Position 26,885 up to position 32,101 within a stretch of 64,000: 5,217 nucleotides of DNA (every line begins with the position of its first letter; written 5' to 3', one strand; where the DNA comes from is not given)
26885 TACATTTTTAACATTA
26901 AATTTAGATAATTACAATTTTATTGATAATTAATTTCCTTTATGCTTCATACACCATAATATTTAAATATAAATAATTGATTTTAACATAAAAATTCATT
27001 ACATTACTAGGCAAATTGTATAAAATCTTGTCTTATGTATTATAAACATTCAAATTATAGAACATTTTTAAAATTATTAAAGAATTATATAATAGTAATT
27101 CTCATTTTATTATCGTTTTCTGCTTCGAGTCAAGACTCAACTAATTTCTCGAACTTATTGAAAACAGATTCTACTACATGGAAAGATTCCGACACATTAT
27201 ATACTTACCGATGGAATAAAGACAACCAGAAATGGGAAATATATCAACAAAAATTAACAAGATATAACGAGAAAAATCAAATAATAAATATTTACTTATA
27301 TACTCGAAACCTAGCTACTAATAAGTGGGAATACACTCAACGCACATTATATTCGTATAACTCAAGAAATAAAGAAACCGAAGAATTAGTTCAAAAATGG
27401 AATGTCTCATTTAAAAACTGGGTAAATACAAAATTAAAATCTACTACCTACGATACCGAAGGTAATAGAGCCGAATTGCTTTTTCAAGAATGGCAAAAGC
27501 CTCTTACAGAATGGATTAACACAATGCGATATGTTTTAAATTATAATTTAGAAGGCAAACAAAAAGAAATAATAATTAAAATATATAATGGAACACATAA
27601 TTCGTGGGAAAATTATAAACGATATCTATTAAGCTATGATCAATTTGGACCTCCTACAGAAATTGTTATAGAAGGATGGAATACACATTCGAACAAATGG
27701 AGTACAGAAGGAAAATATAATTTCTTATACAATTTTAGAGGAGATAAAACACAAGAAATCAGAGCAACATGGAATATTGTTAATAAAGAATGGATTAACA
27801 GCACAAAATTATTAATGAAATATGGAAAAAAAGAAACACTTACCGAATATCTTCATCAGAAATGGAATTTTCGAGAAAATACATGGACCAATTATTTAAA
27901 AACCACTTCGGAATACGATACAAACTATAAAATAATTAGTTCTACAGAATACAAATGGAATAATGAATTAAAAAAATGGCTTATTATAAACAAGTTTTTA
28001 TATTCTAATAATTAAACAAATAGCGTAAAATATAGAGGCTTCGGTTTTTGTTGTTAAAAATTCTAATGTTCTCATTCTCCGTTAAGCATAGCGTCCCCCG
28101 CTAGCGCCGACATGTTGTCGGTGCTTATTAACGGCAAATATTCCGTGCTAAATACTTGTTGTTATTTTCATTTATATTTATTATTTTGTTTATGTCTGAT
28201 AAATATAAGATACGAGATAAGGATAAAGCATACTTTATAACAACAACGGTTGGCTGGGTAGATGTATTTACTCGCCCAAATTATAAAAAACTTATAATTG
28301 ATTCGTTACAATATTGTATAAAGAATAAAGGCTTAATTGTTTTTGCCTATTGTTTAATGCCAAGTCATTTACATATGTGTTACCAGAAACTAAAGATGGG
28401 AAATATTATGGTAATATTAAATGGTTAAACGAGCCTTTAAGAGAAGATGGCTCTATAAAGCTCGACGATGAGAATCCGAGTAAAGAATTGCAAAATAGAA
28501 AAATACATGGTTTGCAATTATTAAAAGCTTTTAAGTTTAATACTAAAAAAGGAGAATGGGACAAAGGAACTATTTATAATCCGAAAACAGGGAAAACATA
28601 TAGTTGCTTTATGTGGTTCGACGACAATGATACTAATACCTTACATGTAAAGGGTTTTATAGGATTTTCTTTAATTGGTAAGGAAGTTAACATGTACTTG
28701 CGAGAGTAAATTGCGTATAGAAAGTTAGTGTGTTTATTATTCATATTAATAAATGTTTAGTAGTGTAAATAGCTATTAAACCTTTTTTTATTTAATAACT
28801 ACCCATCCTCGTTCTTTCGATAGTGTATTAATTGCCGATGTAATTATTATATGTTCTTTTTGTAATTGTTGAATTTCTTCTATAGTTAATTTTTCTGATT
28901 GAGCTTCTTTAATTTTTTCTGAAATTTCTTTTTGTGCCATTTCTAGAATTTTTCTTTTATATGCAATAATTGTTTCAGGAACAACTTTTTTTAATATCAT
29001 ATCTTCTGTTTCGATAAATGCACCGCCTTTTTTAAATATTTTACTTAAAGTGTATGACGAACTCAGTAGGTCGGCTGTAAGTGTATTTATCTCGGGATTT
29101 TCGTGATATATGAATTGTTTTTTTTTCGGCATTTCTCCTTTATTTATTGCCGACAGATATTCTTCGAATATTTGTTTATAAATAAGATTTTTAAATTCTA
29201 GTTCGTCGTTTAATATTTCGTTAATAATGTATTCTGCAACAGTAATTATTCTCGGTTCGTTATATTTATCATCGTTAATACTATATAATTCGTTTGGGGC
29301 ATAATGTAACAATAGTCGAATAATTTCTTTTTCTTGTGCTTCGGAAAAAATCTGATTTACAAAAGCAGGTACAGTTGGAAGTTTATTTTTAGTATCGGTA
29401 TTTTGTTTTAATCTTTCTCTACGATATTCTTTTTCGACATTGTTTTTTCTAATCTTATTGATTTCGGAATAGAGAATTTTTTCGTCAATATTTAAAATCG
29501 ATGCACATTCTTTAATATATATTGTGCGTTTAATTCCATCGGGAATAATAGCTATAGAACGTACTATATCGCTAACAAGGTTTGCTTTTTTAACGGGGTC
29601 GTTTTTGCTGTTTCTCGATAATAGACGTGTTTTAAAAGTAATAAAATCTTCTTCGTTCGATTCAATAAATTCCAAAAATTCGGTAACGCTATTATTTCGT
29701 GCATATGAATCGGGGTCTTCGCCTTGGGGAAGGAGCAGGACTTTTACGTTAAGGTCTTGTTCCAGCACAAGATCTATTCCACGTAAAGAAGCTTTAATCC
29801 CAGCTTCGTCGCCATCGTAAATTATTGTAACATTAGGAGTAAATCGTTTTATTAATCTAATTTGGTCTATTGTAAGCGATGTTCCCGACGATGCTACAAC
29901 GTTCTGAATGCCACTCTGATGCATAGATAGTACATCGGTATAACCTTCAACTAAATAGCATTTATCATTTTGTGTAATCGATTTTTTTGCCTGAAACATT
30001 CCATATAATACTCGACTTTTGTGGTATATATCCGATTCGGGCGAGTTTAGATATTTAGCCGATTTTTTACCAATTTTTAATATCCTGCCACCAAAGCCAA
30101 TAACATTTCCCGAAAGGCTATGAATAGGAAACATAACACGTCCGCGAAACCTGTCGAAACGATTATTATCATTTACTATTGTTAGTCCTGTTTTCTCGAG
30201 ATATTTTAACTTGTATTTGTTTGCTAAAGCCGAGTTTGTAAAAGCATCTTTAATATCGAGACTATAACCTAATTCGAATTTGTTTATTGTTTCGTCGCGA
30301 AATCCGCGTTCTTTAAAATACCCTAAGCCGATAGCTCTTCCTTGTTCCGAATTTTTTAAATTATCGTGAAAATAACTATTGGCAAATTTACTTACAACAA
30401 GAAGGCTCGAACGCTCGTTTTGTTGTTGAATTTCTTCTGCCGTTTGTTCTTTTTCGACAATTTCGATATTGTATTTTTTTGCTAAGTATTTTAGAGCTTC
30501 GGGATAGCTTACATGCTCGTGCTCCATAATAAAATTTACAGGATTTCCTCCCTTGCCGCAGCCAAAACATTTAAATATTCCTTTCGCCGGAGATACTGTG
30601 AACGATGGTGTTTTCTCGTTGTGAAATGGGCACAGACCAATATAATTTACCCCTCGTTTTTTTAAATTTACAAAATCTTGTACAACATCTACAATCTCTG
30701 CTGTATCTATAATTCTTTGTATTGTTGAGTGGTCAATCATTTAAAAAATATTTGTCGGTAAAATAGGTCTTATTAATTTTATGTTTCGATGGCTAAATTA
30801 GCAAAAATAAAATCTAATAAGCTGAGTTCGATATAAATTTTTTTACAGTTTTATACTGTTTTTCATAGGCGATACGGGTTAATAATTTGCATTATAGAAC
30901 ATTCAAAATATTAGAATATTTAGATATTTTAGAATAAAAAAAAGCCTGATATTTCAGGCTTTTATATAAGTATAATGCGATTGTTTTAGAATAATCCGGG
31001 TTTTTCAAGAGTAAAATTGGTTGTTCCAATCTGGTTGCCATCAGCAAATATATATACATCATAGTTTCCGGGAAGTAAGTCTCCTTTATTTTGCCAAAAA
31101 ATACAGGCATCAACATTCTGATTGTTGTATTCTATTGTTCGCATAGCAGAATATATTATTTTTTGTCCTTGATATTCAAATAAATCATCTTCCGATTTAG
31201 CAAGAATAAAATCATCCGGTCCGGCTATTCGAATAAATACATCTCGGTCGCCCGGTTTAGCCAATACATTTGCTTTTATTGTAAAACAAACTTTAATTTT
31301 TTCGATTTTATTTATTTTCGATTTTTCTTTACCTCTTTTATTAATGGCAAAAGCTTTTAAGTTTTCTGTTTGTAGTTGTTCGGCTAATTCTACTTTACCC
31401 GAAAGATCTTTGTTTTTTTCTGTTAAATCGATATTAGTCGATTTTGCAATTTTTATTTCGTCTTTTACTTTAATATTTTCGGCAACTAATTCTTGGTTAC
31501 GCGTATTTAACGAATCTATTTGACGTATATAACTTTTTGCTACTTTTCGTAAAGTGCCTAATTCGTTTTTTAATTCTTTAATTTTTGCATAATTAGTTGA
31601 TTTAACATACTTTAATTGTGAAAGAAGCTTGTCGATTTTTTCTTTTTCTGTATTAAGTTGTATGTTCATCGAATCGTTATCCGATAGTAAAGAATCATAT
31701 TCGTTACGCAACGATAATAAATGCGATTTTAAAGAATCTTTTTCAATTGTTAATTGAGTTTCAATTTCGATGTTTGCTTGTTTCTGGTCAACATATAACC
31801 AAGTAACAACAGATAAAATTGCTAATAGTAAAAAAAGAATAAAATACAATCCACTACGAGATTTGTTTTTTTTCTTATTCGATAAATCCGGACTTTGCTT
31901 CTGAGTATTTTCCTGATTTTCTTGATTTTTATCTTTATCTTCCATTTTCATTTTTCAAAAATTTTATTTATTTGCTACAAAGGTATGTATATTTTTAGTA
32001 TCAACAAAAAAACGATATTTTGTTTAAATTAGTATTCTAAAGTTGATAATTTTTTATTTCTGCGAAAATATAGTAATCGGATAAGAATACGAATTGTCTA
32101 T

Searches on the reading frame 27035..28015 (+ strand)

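Call 9: search_protein_families(library=pfam, proteins=[window:27035-28015:+], max_evalue=0.001)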
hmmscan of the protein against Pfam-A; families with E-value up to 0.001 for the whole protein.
window:27035-28015:+ (326 aa): 1 family
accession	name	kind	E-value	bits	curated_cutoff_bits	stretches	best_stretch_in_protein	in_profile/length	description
PF12930.12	DUF3836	-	4.1e-09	36.8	25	1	226-287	60-119/127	Family of unknown function (DUF3836)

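Call 75: search_protein_families(library=ncbifam, proteins=[window:27035-28015:+], max_evalue=0.01)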
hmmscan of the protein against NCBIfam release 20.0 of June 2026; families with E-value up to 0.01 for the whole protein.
window:27035-28015:+ (326 aa): 0 families

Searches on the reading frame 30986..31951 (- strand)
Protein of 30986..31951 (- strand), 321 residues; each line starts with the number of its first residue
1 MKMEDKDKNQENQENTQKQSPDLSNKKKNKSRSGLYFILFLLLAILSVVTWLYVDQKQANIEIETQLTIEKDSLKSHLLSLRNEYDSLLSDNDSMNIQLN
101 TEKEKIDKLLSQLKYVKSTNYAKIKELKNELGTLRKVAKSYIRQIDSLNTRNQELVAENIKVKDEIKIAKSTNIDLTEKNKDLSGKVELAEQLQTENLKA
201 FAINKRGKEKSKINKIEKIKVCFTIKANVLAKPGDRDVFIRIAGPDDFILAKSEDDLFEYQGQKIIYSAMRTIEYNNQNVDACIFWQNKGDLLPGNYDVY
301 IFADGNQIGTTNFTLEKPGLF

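Call 9: search_protein_families(library=pfam, proteins=[window:30986-31951:-], max_evalue=0.001)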
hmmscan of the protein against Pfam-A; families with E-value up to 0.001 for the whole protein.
window:30986-31951:- (321 aa): 0 families

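Call 75: search_protein_families(library=ncbifam, proteins=[window:30986-31951:-], max_evalue=0.01)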
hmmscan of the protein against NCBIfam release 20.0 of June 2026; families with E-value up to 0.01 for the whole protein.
window:30986-31951:- (321 aa): 1 family
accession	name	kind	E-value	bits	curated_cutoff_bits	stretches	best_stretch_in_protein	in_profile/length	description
NF052597.1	FILTED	domain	0.0024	18.2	40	1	7-56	28-72/110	FILTED domain-containing surface protein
